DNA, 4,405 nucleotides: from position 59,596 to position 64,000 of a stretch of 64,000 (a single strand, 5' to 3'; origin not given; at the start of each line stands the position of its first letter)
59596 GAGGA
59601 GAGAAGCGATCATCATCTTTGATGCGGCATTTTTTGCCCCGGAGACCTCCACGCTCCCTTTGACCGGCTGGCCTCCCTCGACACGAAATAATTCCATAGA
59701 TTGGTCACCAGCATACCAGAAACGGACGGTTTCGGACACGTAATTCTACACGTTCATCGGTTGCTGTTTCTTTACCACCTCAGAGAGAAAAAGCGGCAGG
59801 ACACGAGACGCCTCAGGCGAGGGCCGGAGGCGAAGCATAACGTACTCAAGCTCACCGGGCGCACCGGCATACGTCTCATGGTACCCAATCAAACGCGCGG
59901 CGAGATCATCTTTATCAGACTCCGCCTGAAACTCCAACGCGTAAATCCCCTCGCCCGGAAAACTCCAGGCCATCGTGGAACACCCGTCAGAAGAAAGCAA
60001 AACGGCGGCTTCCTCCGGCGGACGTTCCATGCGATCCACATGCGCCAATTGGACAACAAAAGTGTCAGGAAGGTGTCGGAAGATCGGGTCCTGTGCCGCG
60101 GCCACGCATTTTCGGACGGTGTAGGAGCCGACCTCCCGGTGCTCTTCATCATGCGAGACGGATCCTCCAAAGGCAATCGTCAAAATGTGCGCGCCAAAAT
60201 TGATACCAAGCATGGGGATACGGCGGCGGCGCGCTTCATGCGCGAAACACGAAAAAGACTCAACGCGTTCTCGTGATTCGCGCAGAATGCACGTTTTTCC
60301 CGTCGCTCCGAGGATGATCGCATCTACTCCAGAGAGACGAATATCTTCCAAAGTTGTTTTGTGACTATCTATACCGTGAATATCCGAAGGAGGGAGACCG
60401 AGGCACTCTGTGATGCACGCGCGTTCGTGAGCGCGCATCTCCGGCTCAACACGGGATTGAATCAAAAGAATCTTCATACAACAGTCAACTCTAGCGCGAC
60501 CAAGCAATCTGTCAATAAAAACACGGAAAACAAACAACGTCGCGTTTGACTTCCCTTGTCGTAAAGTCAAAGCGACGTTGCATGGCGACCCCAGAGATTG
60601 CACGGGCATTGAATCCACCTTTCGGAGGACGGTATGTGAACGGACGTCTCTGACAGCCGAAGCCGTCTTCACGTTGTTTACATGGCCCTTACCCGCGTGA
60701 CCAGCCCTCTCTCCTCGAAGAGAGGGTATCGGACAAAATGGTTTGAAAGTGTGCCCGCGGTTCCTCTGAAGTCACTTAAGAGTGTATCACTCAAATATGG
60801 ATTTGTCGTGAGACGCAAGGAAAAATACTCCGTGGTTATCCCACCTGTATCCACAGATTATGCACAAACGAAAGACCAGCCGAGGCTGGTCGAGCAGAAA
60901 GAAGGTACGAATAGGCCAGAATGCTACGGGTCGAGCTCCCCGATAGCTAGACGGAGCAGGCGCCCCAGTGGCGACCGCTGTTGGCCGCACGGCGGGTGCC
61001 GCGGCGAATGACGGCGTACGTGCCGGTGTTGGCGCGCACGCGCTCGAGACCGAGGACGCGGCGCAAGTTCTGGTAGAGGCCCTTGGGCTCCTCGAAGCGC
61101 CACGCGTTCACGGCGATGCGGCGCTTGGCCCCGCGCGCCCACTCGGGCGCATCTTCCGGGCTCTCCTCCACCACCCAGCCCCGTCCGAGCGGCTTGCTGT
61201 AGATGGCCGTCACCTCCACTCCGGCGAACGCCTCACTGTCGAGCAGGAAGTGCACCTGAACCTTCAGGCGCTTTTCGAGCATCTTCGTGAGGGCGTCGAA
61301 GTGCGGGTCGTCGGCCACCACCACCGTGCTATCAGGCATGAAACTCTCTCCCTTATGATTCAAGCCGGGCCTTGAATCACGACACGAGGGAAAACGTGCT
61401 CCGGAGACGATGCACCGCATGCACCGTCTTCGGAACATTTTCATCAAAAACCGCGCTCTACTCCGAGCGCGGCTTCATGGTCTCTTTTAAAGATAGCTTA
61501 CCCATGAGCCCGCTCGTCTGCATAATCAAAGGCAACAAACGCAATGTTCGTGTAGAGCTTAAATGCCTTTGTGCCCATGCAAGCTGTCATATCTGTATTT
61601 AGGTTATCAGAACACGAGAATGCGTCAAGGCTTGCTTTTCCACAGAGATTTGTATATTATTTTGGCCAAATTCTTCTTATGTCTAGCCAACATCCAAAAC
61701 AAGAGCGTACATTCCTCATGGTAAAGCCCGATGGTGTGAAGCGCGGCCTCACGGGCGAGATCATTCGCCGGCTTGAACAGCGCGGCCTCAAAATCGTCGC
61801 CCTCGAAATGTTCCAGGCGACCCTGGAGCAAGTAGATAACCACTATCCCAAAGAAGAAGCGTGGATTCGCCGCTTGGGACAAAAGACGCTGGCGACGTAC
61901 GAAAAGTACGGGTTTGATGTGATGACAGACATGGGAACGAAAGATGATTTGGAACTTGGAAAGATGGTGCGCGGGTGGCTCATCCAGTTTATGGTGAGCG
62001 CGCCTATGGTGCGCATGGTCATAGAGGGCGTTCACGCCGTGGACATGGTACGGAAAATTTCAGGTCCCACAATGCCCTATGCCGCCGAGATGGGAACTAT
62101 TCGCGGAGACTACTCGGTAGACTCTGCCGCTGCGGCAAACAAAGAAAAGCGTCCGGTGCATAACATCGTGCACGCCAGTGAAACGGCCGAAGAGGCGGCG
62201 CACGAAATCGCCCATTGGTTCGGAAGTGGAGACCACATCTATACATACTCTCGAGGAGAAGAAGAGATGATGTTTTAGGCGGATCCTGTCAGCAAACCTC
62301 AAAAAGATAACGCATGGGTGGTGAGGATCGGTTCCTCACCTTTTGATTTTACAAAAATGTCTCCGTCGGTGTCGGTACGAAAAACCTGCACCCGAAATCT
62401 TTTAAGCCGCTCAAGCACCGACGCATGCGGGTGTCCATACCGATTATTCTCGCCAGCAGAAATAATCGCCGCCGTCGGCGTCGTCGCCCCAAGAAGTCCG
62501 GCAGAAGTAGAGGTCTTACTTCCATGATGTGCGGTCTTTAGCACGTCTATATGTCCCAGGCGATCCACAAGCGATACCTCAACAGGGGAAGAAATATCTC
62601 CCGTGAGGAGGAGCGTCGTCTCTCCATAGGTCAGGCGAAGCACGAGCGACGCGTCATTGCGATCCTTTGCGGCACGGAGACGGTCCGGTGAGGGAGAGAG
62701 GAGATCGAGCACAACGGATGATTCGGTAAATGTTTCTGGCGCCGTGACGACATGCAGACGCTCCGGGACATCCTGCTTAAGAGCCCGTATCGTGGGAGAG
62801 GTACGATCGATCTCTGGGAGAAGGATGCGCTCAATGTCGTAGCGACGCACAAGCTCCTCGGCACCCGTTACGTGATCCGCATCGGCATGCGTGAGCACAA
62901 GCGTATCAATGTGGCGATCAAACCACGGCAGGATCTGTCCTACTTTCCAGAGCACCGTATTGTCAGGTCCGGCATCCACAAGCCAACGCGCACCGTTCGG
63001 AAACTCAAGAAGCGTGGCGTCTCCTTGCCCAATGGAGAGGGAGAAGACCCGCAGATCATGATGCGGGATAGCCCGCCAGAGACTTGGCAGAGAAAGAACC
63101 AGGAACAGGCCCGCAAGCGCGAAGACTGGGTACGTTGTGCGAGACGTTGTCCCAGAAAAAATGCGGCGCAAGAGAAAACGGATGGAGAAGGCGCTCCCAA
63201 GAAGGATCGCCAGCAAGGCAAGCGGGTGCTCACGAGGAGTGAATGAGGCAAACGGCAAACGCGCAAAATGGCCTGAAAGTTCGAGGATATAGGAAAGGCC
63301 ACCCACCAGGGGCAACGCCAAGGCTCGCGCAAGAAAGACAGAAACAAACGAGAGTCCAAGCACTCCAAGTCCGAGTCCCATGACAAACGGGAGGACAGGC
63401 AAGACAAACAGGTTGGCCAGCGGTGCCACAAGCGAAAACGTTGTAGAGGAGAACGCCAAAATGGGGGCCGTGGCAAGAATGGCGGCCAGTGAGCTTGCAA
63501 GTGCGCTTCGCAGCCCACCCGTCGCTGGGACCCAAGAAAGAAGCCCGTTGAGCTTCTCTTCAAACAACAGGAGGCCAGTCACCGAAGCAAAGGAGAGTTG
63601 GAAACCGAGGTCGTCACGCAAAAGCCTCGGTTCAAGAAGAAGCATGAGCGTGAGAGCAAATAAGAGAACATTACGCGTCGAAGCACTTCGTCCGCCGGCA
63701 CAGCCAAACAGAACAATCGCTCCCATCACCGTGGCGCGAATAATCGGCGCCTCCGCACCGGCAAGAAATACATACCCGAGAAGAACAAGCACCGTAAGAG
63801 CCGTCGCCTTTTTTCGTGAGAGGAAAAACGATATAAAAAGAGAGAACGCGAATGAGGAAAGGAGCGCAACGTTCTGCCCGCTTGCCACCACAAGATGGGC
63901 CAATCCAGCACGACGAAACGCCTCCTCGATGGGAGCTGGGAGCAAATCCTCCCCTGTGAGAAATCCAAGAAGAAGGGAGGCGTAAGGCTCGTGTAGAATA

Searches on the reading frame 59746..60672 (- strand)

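Call 53: search_protein_families(library=pfam, proteins=[window:59746-60672:-], max_evalue=0.001)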
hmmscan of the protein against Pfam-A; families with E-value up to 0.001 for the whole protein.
window:59746-60672:- (308 aa): 1 family
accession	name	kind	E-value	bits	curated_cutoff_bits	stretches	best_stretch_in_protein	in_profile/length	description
PF00117.34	GATase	-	1.8e-08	34.7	22.8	1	135-246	56-167/190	Glutamine amidotransferase class-I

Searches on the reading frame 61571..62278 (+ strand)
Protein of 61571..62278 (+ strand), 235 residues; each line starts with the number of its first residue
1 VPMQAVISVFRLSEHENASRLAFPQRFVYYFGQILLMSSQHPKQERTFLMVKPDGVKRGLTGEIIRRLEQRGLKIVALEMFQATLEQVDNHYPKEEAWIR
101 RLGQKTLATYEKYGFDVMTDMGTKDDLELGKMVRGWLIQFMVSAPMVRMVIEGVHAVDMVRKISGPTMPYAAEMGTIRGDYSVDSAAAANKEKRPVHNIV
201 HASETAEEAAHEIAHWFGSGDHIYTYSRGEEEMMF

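Call 53: search_protein_families(library=pfam, proteins=[window:61571-62278:+], max_evalue=0.001)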
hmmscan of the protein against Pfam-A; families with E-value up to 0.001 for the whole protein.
window:61571-62278:+ (235 aa): 1 family
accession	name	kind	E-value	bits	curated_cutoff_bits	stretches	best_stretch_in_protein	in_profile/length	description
PF00334.24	NDK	-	1.5e-36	125.7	27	2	137-219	60-132/135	Nucleoside diphosphate kinase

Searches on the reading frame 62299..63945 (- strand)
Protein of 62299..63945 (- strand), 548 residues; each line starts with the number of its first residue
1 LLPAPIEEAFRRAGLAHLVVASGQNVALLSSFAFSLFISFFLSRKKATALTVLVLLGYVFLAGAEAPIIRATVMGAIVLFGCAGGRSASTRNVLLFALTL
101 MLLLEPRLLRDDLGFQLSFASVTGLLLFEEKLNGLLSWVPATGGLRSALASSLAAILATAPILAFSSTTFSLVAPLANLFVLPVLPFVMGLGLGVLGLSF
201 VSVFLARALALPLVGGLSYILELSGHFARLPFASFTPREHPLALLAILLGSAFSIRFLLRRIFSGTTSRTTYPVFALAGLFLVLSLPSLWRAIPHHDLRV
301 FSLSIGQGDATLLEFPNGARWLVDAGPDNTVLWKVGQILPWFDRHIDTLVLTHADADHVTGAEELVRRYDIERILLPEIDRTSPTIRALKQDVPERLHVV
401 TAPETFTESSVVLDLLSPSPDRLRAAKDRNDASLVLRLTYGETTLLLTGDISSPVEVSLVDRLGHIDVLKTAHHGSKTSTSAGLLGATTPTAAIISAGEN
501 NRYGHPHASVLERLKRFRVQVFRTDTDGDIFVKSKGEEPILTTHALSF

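Call 53: search_protein_families(library=pfam, proteins=[window:62299-63945:-], max_evalue=0.001)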
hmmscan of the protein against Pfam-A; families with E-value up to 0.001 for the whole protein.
window:62299-63945:- (548 aa): 5 families
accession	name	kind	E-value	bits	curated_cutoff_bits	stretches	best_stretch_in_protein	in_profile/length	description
PF03772.21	Competence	-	3.7e-44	151.5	23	1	2-259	9-267/270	Competence protein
PF00753.33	Lactamase_B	-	5.6e-13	49.7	22.7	1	306-498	4-195/196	Metallo-beta-lactamase superfamily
PF12706.13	Lactamase_B_2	-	3.9e-06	27.1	27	1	320-469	2-160/200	Beta-lactamase superfamily domain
PF13483.12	Lactamase_B_3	-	0.00073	20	24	0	317-482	15-142/160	Beta-lactamase superfamily domain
PF25281.1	MBL_MAP1B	-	0.00082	18.9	37.6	0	305-370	28-89/279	MAP1B MBL-like domain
